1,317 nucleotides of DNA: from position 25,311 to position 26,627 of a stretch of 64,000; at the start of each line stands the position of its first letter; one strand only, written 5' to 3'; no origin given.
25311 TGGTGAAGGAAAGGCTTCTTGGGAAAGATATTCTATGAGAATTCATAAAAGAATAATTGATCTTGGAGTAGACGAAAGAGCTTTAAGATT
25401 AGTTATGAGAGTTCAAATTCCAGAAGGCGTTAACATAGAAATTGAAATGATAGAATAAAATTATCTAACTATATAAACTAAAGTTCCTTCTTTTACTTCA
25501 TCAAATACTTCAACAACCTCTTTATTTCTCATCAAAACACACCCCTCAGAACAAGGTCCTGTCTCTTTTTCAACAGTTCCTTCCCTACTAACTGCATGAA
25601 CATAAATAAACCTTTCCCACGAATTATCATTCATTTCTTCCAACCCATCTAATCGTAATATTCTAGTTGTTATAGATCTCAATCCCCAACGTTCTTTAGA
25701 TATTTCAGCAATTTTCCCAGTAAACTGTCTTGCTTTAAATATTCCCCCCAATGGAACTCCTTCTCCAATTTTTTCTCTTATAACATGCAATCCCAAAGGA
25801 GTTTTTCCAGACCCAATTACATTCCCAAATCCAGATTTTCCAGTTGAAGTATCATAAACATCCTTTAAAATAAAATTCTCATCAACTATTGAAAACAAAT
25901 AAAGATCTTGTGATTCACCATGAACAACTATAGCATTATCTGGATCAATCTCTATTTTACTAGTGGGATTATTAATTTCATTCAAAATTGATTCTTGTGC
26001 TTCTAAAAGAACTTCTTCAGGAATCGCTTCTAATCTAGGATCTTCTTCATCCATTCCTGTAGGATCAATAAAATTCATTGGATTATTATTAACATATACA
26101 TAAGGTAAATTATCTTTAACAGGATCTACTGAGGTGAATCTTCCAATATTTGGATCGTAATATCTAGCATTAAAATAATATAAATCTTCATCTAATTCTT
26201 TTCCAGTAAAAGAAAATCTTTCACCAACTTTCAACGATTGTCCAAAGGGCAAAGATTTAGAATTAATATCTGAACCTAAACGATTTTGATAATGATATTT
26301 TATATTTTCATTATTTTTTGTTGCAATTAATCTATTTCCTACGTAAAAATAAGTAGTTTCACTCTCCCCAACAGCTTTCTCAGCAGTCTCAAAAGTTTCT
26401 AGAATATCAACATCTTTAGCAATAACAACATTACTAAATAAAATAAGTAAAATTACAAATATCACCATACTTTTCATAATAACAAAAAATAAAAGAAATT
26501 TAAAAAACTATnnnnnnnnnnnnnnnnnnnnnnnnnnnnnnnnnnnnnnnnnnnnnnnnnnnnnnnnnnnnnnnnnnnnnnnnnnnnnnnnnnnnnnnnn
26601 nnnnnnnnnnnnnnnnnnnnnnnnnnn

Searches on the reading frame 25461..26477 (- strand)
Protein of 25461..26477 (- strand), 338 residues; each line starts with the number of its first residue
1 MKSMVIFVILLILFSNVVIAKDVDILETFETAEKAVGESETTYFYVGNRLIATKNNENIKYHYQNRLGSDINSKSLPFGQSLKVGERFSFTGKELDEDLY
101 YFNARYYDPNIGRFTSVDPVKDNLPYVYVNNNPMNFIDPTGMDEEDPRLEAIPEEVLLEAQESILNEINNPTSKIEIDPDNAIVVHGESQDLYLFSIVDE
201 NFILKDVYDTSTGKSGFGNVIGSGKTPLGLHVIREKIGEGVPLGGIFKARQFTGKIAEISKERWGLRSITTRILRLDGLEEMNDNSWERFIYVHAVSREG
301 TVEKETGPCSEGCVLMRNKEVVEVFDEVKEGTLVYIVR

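Call 3: search_protein_families(library=pfam, proteins=[window:25461-26477:-], max_evalue=1)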
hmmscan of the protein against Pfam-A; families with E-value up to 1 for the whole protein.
window:25461-26477:- (338 aa): 2 families
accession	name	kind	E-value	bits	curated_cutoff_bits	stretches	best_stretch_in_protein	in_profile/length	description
PF03734.19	YkuD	-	5.2e-11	43.7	23.4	1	182-336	3-146/146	L,D-transpeptidase catalytic domain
PF13645.11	YkuD_2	-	8e-08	32.3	27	1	273-336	101-168/169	L,D-transpeptidase catalytic domain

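Call 4: search_protein_families(library=ncbifam, proteins=[window:25461-26477:-], max_evalue=1)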
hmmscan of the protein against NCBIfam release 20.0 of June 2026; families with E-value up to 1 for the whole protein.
window:25461-26477:- (338 aa): 3 families
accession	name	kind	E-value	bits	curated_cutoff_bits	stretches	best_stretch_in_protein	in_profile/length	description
NF040925.1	LD_carbox_ElsL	exception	3.4e-25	88.7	270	1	204-336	22-158/164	cell wall-recycling L,D-carboxypeptidase ElsL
TIGR03696.1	Rhs_assc_core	domain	1.1e-19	70.7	32.5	1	77-142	3-76/76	RHS repeat-associated core domain-containing protein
NF041261.1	RHS_core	equivalog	0.0015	16.4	2000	1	85-142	1200-1261/1261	RHS element core protein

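Call 11: find_homologous_proteins(query=window:25461-26477:-)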
Query window:25461-26477:- (338 aa): 390 proteins with E <= 0.001 among 3956 candidates; the best 120 are listed.
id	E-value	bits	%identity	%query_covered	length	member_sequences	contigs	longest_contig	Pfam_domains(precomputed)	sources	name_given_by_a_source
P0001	4.4e-222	754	100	100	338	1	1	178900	PF13645.12,PF03734.20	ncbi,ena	-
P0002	5.7e-67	244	74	44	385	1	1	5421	-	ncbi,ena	-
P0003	5.0e-66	241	76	42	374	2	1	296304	-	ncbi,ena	-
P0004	9.4e-63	230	67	48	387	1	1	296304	-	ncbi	-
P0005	1.1e-61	227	66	48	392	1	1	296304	-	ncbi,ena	-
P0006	1.4e-61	226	72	43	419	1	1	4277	-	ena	-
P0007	1.1e-58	217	60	51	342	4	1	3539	PF18962.8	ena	-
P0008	3.3e-58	215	70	43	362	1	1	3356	-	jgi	-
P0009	2.3e-57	213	71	42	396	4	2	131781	-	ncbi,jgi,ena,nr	ncbi:MAG: RHS repeat-associated core domain-containing protein [Cryomorphaceae bacterium]|jgi:RHS re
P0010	6.3e-57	211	70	42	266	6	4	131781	-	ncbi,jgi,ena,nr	ncbi:RHS repeat-associated core domain-containing protein [Candidatus Woesearchaeota archaeon]|jgi:R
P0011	1.2e-56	210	68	43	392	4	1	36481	-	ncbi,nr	ncbi:MAG: hypothetical protein HN374_00065 [Cryomorphaceae bacterium]|nr:hypothetical protein [Cryom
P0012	1.9e-56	210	68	41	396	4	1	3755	-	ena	-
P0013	6.8e-54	201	66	41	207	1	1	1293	-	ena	-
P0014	2.8e-53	199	67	42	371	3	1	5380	-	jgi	-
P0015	7.2e-53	198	65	39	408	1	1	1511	-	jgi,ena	-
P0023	5.6e-50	188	61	41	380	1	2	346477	-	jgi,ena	jgi:RHS repeat-associated protein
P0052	8.3e-45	171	70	33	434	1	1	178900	-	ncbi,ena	-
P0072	5.7e-43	165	68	32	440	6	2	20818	-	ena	-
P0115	2.3e-38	150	64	31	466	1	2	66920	-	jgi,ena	jgi:RHS repeat-associated protein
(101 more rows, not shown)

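Call 12: search_solved_structures(query=window:25461-26477:-, max_evalue=0.1, show_alignments=2)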
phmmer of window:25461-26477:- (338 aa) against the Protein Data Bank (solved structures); distinct sequences matched with E-value up to 0.1: 24.
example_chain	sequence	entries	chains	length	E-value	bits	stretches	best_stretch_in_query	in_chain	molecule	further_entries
8fjp_A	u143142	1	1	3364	2e-09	40.2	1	78-142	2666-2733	salivary gland surface protein 1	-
9on3_A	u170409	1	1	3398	6.7e-08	35.2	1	78-141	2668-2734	SGS4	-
6sup_A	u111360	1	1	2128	2.4e-06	30.1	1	88-148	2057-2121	TcdB2,TccC3,Cell division control protein 42 homolog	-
8h8b_A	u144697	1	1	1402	2.4e-06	30.1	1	89-152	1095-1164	Putative Rhs-family protein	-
6h6e_F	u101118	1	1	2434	4.6e-06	29.2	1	88-161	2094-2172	TcdB2,TccC3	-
6suf_F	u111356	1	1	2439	4.6e-06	29.2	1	88-161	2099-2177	TcdB2,TccC3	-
9c4k_Q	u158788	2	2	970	7.1e-06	28.5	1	89-144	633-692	Toxin subunit YenC2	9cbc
8h8a_A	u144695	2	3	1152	8.2e-06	28.3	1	89-141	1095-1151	Putative Rhs-family protein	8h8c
6suq_A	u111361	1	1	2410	9.2e-06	28.2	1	88-144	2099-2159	TcdB2,TccC3,Genome polyprotein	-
4igl_B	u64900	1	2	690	2e-05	27.1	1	89-142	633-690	YenC2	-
6h6g_A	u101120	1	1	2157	2.7e-05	26.6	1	88-142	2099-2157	TcdB2,TccC3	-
4o9x_A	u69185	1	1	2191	2.7e-05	26.6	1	88-142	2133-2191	TcdB2, TccC3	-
6h6f_F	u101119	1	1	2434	5.3e-05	25.7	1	88-161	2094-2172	TcdB2,TccC3,TccC3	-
6sue_F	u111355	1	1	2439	5.3e-05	25.7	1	88-161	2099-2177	TcdB2,TccC3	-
6l7i_G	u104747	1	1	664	0.00025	23.5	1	88-141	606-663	TccC2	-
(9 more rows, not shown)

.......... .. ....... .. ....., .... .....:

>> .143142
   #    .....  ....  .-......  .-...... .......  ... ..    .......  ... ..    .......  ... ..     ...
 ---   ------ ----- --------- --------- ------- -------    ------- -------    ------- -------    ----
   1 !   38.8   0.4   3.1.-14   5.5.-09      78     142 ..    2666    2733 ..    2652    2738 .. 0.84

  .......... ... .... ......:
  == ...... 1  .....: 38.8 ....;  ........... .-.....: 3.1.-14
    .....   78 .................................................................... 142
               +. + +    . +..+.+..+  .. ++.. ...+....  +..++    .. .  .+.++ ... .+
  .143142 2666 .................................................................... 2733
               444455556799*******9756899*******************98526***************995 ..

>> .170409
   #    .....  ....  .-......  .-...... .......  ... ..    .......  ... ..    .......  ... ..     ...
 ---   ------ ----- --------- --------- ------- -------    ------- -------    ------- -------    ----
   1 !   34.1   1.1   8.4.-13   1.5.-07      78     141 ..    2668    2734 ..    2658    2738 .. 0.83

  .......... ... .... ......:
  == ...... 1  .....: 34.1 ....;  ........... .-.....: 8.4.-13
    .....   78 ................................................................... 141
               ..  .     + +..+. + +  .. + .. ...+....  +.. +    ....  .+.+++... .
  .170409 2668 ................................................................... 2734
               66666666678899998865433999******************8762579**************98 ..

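Call 16: list_cluster_members(proteins=[P0001, P0052, P0010, P0003])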
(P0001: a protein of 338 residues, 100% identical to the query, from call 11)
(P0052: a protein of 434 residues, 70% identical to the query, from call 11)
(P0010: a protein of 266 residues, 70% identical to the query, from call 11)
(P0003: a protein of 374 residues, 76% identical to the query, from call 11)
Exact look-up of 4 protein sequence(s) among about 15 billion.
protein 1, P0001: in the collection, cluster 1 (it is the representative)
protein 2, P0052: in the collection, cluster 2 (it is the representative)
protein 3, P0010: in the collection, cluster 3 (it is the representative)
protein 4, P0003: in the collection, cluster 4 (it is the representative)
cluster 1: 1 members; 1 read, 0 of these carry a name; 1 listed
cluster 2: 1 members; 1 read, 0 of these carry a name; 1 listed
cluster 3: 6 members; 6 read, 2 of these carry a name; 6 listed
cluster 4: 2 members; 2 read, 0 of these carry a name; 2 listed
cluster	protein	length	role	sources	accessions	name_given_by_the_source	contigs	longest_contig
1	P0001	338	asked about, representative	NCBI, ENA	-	-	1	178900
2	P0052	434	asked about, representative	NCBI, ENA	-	-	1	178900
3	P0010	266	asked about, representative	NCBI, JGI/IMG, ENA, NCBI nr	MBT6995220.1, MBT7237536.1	RHS repeat-associated core domain-containing protein [Candidatus Woesearchaeota archaeon] | RHS repeat-associated protein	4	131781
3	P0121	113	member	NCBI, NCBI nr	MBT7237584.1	hypothetical protein HN865_01875, partial [Candidatus Woesearchaeota archaeon] | hypothetical protein [Candidatus Woesearchaeota archaeon]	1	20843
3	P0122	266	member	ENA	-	-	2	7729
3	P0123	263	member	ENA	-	-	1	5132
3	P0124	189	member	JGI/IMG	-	-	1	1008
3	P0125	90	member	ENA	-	-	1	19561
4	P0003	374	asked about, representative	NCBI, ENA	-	-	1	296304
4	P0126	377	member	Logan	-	-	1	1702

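Call 31: search_protein_families(library=pfam, alignment_id=A2, max_evalue=0.001)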
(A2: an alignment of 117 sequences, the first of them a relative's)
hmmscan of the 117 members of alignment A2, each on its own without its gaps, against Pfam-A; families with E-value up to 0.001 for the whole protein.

A. member 1, P0001 (338 aa): 2 families
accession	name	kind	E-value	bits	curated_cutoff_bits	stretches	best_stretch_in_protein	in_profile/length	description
PF03734.19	YkuD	-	5.2e-11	43.7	23.4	1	182-336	3-146/146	L,D-transpeptidase catalytic domain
PF13645.11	YkuD_2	-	8e-08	32.3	27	1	273-336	101-168/169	L,D-transpeptidase catalytic domain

B. families by the number of members that match (of 117 scanned): 8 families
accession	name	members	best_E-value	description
PF13860.13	FlgD_ig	5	3.1e-09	FlgD Ig-like domain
PF18962.6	Por_Secre_tail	4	2.9e-05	Secretion system C-terminal sorting domain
PF03734.19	YkuD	1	5.2e-11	L,D-transpeptidase catalytic domain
PF13645.11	YkuD_2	1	8e-08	L,D-transpeptidase catalytic domain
PF14449.11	PT-TG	1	1.3e-06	Pre-toxin TG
PF16138.10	DUF4846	1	1.6e-06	Domain of unknown function (4846)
PF07519.17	Tannase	1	0.00026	Tannase and feruloyl esterase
PF03672.18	UPF0154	1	0.00054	Uncharacterised protein family (UPF0154)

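Call 32: find_encoding_contigs(protein=P0001, flank=3000, max_places=3)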
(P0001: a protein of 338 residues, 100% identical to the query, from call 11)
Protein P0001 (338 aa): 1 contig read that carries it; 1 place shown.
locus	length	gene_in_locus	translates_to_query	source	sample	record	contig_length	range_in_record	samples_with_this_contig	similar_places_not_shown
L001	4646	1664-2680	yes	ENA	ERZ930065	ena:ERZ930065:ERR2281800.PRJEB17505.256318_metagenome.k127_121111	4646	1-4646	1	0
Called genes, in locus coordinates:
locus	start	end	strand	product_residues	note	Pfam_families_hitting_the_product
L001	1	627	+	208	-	?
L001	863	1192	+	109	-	-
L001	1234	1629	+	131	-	-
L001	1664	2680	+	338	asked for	PF03734:YkuD, PF13645:YkuD_2 (weak)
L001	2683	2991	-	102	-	PF00338:Ribosomal_S10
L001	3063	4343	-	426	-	PF00009:GTP_EFTU, PF01926:MMR_HSR1 (faint), PF03144:GTP_EFTU_D2, PF03143:GTP_EFTU_D3, PF22594:GTP-eEF1A_C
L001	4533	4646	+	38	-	?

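Call 33: find_encoding_contigs(protein=P0004, flank=10000, max_places=3)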
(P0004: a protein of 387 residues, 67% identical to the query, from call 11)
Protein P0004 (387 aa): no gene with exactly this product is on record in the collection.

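Call 34: find_encoding_contigs(protein=P0003, flank=10000, max_places=2)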
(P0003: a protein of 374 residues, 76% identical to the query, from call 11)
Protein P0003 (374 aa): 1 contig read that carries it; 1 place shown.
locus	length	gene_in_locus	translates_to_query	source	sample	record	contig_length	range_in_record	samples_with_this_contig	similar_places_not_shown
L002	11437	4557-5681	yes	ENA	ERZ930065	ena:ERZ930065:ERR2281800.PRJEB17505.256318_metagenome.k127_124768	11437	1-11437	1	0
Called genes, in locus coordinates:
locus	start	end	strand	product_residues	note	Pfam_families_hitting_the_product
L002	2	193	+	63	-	?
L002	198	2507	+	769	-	PF02359:CDC48_N, PF02933:CDC48_2, PF00004:AAA, PF05496:RuvB_N, PF07724:AAA_2 (weak), PF17862:AAA_lid_3, PF00004:AAA, PF17862:AAA_lid_3, +36 more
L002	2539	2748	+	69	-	PF05154:TM2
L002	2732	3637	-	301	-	PF01207:Dus, PF01180:DHO_dh (weak), PF00977:His_biosynth (weak)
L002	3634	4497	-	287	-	PF00557:Peptidase_M24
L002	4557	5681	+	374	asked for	-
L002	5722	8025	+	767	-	PF13482:RNase_H_2 (faint), PF03104:DNA_pol_B_exo1, PF00136:DNA_pol_B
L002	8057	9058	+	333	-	PF00752:XPG_N, PF00867:XPG_I, PF01367:5_3_exonuc (weak)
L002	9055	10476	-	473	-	-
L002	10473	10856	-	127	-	-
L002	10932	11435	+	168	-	?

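Call 35: find_encoding_contigs(protein=P0023, flank=10000, max_places=2)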
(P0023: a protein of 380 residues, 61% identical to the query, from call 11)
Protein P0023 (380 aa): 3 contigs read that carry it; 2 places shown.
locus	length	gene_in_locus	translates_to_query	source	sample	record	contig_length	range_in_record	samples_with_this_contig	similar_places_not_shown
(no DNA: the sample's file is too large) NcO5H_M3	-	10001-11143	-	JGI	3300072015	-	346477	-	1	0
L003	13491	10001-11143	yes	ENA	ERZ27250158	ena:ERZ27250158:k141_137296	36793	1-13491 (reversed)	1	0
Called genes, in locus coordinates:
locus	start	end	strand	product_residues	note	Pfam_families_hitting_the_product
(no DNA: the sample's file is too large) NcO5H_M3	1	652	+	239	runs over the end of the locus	PF10584:Proteasome_A_N, PF00227:Proteasome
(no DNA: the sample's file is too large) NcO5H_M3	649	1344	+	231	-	PF01172:SBDS_N, PF09377:SBDS_domain_II, PF20268:SBDS_C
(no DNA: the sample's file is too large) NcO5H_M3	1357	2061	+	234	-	PF22625:ECR1_N_2 (weak), PF14382:ECR1_N (faint), PF21266:S1_RRP4 (faint), PF00013:KH_1, PF15985:KH_6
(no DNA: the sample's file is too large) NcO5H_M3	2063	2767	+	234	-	PF01138:RNase_PH, PF03725:RNase_PH_C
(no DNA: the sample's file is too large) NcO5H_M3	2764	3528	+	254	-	PF01138:RNase_PH, PF03725:RNase_PH_C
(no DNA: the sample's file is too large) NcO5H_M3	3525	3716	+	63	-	PF01192:RNA_pol_Rpb6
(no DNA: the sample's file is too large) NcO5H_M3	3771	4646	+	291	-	-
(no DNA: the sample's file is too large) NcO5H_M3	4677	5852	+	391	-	PF03952:Enolase_N, PF00113:Enolase_C, PF13378:MR_MLE_C (weak)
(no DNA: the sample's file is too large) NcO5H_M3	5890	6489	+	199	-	PF00318:Ribosomal_S2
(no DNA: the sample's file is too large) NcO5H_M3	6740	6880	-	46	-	-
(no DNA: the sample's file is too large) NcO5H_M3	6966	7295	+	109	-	PF02643:DUF192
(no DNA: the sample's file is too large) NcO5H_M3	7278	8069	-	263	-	-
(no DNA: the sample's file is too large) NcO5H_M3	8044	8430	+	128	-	-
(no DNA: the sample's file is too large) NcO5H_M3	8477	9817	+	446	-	PF00753:Lactamase_B, PF12706:Lactamase_B_2 (weak), PF22505:RNase_J_b_CASP, PF07521:RMMBL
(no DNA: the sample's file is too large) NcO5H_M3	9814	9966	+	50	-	-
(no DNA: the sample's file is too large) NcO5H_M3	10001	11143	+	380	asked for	-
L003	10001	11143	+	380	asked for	-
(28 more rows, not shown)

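Call 36: find_related_loci(query=A2, collection=genome_contigs, flank=6000)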
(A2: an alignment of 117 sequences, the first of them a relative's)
Query A2 (338 aa) in genome_contigs; peptide patterns used: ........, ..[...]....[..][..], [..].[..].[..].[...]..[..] (x = any residue, [..] = any of these).
598 stretches matched a pattern (row limit reached: there are more); 558 encode a relative of the query (tblastn E <= 1e-3); the best 80 are kept; 80 distinct loci.
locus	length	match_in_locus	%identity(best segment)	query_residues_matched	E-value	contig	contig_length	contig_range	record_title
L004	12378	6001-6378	80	18-144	4e-63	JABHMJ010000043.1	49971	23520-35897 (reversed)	MAG: Candidatus Woesearchaeota archaeon isolate SI037S2_bin65 k141_1191252, whole genome shotgun sequence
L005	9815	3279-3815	51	1-179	3e-48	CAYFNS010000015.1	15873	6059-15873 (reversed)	MAG TPA_asm: Candidatus Woesearchaeota archaeon isolate ERP019367_co2_146 genome assembly, contig: NODE_2455_length_1587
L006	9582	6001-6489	51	4-170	5e-43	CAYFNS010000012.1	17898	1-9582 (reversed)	MAG TPA_asm: Candidatus Woesearchaeota archaeon isolate ERP019367_co2_146 genome assembly, contig: NODE_2153_length_1789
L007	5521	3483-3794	63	41-144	6e-42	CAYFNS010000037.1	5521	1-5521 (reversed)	MAG TPA_asm: Candidatus Woesearchaeota archaeon isolate ERP019367_co2_146 genome assembly, contig: NODE_8465_length_5521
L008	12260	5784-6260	52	1-144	9e-42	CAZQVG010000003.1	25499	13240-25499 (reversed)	MAG TPA_asm: Candidatus Woesearchaeota archaeon isolate binchicken_co64_117 genome assembly, contig: NODE_1280_length_25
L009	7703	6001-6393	53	17-144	8e-40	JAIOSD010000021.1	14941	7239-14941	MAG: archaeon isolate SMBSF35 bin_108_k127_319061, whole genome shotgun sequence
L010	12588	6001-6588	42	1-173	2e-31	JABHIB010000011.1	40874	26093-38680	MAG: archaeon isolate SI037_bin53 k141_1085870, whole genome shotgun sequence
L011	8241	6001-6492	46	1-145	2e-31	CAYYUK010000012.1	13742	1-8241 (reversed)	MAG TPA_asm: Candidatus Woesearchaeota archaeon isolate binchicken_co28_228 genome assembly, contig: NODE_2931_length_13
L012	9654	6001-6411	48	13-141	8e-29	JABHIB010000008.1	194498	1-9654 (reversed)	MAG: archaeon isolate SI037_bin53 k141_1031403, whole genome shotgun sequence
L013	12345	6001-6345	46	43-141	4e-27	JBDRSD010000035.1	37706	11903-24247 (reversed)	MAG: Nanoarchaeota archaeon isolate MEGAHIT-group-3.127 k141_367796, whole genome shotgun sequence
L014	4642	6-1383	46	36-144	8e-25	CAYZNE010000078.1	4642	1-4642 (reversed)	MAG TPA_asm: uncultured Methanosarcinales archaeon isolate binchicken_co243_25 genome assembly, contig: NODE_18870_lengt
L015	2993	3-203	66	79-143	1e-23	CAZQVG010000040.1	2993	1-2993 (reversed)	MAG TPA_asm: Candidatus Woesearchaeota archaeon isolate binchicken_co64_117 genome assembly, contig: NODE_19934_length_2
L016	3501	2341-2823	38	1-142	1e-23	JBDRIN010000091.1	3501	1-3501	MAG: archaeon isolate MEGAHIT-group-1.588 k141_13751125, whole genome shotgun sequence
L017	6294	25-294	57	63-143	1e-21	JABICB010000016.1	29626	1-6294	MAG: archaeon isolate SI048_bin40 k141_553528, whole genome shotgun sequence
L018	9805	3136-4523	39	30-147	2e-21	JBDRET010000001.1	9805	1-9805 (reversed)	MAG: Candidatus Woesearchaeota archaeon isolate MEGAHIT-group-1.33 k141_11477866, whole genome shotgun sequence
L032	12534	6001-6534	42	1-144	2e-32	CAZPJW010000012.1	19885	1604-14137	MAG TPA_asm: Candidatus Woesearchaeota archaeon isolate binchicken_co141_105 genome assembly, contig: NODE_11850_length_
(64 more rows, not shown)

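Call 61: predict_structure(alignment_id=A5)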
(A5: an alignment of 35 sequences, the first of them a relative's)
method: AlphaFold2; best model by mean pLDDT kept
length: 434 residues; sequences in the alignment: 35
mean_pLDDT: 45.2   pTM: 0.30
mean pLDDT of the five models: 45.2, 44.7, 43.4, 41.5, 39.5
residues with pLDDT >= 90: 0; 70-90: 53; 50-70: 84; < 50: 297
segments of 3 or more residues with pLDDT < 50: 17-126, 153-198, 200-204, 222-225, 227-261, 270-324, 332-353, 413-420
pLDDT, mean of each block of 10 residues (from residue 1): 78 56 30 25 31 34 33 30 36 36 30 34 50 64 78 44 34 39 44 46 48 53 47 41 27 37 49 41 26 30 32 29 49 39 26 54 70 63 55 75 70 47 72 69
secondary structure, 60 per line:
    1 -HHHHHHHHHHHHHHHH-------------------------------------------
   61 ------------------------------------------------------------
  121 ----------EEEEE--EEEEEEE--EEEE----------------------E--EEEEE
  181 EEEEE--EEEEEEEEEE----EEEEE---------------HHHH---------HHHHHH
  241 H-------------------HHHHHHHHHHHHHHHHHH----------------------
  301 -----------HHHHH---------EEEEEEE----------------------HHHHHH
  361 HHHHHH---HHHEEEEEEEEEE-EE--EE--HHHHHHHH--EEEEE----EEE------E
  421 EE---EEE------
elements in order: H2-17 E131-135 E138-144 E147-150 E176-185 E188-197 E202-206 H222-225 H235-241 H261-278 H312-316 E326-332 H355-366 E373-382 H392-399 E402-406 E411-413 E420-422 E426-428
